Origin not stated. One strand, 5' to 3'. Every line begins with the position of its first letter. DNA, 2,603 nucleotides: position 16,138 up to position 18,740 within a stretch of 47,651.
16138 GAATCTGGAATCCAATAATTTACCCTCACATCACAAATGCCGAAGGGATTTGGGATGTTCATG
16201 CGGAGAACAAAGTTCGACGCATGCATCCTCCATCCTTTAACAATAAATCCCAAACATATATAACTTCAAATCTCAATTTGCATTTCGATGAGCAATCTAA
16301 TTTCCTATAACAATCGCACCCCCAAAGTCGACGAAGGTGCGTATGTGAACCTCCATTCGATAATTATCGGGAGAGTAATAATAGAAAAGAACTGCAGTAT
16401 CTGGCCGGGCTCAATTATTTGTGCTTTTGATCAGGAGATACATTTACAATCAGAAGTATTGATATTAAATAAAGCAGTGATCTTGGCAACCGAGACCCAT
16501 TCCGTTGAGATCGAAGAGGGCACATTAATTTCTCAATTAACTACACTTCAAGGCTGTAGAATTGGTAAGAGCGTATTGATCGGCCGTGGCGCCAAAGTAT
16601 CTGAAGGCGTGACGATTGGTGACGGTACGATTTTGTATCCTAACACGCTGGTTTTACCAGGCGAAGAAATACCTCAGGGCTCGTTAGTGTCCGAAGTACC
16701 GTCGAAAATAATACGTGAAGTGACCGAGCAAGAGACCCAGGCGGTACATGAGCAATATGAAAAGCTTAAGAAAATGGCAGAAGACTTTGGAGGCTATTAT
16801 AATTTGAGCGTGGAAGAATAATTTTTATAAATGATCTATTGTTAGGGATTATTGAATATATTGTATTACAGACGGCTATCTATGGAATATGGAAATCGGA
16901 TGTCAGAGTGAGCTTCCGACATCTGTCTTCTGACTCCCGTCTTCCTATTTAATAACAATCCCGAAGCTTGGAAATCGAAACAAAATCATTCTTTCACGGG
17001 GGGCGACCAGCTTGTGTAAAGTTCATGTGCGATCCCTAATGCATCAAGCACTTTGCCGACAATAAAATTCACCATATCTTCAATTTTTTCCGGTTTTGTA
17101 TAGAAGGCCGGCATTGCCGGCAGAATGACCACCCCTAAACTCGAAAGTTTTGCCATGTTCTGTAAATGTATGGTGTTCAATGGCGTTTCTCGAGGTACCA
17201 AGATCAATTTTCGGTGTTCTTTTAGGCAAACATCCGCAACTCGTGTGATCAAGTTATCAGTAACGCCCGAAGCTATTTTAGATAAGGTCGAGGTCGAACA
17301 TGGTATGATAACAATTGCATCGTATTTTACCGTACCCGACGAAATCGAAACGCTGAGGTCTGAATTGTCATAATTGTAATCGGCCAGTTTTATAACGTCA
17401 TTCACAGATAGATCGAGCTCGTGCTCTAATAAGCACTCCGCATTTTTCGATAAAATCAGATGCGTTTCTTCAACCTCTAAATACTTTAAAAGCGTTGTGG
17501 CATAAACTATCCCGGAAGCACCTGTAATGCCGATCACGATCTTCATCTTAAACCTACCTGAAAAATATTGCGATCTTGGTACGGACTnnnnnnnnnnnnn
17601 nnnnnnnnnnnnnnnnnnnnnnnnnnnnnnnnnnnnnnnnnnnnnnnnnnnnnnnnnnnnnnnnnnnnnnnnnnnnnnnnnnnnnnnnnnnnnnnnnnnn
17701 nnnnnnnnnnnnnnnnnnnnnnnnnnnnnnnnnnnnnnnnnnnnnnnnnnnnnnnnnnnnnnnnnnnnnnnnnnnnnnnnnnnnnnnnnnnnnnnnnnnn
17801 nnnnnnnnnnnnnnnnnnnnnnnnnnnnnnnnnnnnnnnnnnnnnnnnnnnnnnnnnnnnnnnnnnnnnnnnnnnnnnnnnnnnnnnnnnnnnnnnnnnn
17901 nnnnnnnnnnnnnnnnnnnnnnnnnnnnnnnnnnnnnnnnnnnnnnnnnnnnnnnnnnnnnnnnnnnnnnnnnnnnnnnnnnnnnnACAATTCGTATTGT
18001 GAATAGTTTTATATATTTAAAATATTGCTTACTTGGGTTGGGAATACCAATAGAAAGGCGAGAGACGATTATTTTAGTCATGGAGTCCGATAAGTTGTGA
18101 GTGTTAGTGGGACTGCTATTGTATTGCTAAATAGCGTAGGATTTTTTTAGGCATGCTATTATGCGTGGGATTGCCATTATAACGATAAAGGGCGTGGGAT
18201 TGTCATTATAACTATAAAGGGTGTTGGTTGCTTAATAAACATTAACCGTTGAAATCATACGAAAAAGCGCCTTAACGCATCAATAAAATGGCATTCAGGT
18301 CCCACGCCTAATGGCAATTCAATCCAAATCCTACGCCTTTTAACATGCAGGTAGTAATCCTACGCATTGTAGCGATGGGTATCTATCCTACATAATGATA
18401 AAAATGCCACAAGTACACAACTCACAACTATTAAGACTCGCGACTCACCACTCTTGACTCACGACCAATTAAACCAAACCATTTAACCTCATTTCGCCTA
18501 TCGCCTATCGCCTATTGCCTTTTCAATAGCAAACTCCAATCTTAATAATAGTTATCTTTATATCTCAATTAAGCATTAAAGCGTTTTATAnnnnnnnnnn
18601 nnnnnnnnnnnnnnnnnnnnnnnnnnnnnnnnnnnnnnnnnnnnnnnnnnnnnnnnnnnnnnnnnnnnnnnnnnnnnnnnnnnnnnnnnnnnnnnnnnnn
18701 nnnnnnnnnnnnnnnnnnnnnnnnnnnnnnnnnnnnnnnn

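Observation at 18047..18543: Family B: 330-500 bp element with two opposed, 29-bp-phased arrays of a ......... core (three copies)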

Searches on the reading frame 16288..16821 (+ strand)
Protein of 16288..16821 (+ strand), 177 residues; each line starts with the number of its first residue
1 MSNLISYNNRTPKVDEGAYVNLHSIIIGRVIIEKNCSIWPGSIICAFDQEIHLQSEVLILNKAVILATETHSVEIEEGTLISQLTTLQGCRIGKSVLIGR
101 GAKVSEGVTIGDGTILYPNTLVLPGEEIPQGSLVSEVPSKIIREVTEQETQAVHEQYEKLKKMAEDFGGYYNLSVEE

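Call 11: search_protein_families(library=pfam, proteins=[window:16288-16821:+])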
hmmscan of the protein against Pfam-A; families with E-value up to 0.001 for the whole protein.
window:16288-16821:+ (177 aa): 2 families
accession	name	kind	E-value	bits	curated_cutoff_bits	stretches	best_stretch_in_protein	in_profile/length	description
PF00132.30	Hexapep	-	7e-14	51.3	27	1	89-122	1-34/36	Bacterial transferase hexapeptide (six repeats)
PF25084.1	LbH_EIF2B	-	2.7e-06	27.8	54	0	73-120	51-97/105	EIF2B subunit epsilon LbH domain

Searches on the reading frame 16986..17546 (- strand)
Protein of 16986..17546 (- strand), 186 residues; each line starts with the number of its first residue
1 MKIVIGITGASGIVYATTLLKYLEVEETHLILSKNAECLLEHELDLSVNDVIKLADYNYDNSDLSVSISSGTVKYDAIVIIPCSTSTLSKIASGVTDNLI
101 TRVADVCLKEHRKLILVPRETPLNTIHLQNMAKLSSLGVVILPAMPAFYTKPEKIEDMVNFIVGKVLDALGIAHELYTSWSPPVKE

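Call 11: search_protein_families(library=pfam, proteins=[window:16986-17546:-])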
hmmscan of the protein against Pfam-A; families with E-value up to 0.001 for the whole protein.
window:16986-17546:- (186 aa): 1 family
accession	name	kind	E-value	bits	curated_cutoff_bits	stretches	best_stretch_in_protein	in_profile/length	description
PF02441.25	Flavoprotein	-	3.3e-47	160.5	22.7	1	1-170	1-162/162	Flavoprotein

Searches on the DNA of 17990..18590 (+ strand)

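Call 12: search_dna_similar(query=window:18047-18543:+, collection=plasmids, mode=distant)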
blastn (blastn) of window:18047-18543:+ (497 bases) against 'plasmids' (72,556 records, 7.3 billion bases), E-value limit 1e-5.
No match.

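Call 63: search_rna_families(source=window, start=17990, end=18590, threshold=evalue, max_evalue=1)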
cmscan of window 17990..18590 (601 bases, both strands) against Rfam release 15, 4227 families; matches with E-value up to 1: 0.
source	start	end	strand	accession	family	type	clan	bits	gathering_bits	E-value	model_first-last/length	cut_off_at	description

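Call 80: search_dna_similar(query=window:18090-18432:+, collection=phages, mode=distant, max_evalue=0.001)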
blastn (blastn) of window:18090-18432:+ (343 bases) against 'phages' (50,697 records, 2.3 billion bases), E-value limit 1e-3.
No match.
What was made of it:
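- On Plasmid iterons / partition centromere: BLASTN found no match in the plasmid or phage collections (calls 12, 80).
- Tried and rejected: BLASTN against plasmids and phages found nothing (calls 12, 80).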
